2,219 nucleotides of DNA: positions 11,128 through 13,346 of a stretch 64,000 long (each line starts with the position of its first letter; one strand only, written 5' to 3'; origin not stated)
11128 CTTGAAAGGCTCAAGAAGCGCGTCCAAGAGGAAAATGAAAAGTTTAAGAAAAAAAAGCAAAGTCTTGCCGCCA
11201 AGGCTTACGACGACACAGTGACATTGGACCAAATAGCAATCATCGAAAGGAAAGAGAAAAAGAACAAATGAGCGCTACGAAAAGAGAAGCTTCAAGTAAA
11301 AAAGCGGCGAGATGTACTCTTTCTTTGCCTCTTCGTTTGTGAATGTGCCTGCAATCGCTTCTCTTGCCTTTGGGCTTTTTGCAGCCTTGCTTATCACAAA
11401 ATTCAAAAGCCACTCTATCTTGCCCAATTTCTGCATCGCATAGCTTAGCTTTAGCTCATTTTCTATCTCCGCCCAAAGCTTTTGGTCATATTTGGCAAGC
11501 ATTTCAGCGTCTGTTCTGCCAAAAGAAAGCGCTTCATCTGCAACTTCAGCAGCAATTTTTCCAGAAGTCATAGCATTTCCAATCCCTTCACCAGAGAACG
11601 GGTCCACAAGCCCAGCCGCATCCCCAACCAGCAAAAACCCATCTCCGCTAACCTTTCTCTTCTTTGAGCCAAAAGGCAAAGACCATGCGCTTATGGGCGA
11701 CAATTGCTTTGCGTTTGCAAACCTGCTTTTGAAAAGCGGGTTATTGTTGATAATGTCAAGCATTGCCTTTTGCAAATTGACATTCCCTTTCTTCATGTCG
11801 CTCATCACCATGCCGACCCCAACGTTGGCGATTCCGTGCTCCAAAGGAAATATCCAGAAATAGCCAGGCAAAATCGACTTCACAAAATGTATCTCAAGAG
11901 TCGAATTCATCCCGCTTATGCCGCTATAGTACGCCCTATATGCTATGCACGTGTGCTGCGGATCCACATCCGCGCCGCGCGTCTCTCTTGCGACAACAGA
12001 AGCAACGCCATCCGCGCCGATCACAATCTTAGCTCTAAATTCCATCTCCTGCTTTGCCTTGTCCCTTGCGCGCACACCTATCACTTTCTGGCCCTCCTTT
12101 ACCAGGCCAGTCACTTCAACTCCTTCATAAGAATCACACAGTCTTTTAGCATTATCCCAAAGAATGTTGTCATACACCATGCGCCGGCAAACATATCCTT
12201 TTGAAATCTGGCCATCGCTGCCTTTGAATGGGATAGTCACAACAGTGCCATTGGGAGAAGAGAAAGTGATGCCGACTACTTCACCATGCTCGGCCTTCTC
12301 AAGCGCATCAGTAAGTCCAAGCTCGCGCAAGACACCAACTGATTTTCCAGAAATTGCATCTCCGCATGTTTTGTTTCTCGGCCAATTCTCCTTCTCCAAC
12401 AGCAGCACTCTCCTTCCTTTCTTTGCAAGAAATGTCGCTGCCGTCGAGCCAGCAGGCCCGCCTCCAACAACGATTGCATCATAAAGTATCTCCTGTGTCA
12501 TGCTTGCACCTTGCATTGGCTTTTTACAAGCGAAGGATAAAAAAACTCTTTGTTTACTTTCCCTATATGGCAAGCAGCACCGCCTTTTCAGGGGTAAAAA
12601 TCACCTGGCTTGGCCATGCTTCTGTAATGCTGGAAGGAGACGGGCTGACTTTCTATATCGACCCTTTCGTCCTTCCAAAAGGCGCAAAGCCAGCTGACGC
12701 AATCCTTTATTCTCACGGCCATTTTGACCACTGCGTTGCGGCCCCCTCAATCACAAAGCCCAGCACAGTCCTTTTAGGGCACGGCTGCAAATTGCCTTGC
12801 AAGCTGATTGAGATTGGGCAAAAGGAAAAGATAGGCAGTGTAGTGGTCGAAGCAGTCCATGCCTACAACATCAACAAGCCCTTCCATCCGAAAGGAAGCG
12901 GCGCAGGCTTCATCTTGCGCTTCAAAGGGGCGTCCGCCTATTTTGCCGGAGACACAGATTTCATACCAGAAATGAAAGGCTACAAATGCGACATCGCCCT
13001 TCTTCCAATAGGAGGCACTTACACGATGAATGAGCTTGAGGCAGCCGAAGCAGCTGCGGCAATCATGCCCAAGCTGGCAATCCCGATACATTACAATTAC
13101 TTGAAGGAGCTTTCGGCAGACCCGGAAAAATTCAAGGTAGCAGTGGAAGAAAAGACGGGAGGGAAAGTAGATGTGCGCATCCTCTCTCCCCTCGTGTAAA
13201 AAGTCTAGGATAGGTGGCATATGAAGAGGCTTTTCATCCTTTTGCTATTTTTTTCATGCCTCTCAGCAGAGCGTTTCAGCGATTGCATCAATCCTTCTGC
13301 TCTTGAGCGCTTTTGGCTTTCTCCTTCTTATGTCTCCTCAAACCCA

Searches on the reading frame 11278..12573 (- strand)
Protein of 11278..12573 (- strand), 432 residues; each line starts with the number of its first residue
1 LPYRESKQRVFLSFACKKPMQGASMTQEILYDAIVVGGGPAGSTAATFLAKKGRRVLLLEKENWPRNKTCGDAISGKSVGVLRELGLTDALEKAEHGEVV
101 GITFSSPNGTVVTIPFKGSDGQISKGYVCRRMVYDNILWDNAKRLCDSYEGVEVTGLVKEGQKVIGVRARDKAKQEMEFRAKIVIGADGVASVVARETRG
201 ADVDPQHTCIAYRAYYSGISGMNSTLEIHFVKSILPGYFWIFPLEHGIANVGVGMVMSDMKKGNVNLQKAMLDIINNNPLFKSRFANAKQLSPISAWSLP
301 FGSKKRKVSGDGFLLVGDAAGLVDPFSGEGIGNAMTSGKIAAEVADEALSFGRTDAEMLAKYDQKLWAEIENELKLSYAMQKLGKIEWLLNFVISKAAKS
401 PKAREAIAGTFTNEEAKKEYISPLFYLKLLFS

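Call 8: search_protein_families(library=pfam, proteins=[window:11278-12573:-], max_evalue=0.001)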
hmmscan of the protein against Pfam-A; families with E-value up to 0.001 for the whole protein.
window:11278-12573:- (432 aa): 12 families
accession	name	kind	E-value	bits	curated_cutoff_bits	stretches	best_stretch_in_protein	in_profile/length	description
PF01494.25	FAD_binding_3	-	6.6e-25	88.5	22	1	32-337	3-310/349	FAD binding domain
PF04820.20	Trp_halogenase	-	1.1e-10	41.5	21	1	34-105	3-79/458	Tryptophan halogenase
PF12831.13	FAD_oxidored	-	2.8e-10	40.5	27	1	32-64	1-33/416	FAD dependent oxidoreductase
PF00890.30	FAD_binding_2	-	2.7e-09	37.2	20.4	1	32-63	1-32/414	FAD binding domain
PF22578.2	GGR_cat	-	9.8e-09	35.4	27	1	210-273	4-66/88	Geranylgeranyl reductase catalytic domain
PF01266.30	DAO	-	3.8e-08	33.7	27.9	1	32-67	1-36/353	FAD dependent oxidoreductase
PF13450.12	NAD_binding_8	-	6.4e-08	33.2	21.9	1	35-63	1-29/68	NAD(P)-binding Rossmann-like domain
PF01134.28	GIDA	-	1.9e-06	27.6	22.1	1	32-83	1-53/391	Glucose inhibited division protein A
PF07992.20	Pyr_redox_2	-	2.7e-06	27.5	26.1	1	31-70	1-41/291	Pyridine nucleotide-disulphide oxidoreductase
PF03486.20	HI0933_like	-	9.7e-06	25.6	50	1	32-68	2-38/244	HI0933-like protein Rossmann domain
PF00070.33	Pyr_redox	-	9.5e-05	23.3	22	1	33-87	2-55/82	Pyridine nucleotide-disulphide oxidoreductase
PF01946.23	Thi4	-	0.00052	19.8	26.2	0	29-62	16-50/235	Thi4 family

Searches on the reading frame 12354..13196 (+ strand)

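Call 66: search_protein_families(library=pfam, proteins=[window:12354-13196:+], max_evalue=0.001)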
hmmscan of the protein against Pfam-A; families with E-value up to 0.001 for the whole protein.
window:12354-13196:+ (281 aa): 3 families
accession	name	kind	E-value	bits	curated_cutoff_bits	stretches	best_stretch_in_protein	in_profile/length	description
PF13483.12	Lactamase_B_3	-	2.2e-24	86.7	24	1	82-246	1-160/160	Beta-lactamase superfamily domain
PF12706.13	Lactamase_B_2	-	2.4e-15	57.1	27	1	107-247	24-200/200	Beta-lactamase superfamily domain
PF00753.33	Lactamase_B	-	7.5e-06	26.4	22.7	1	108-136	38-66/196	Metallo-beta-lactamase superfamily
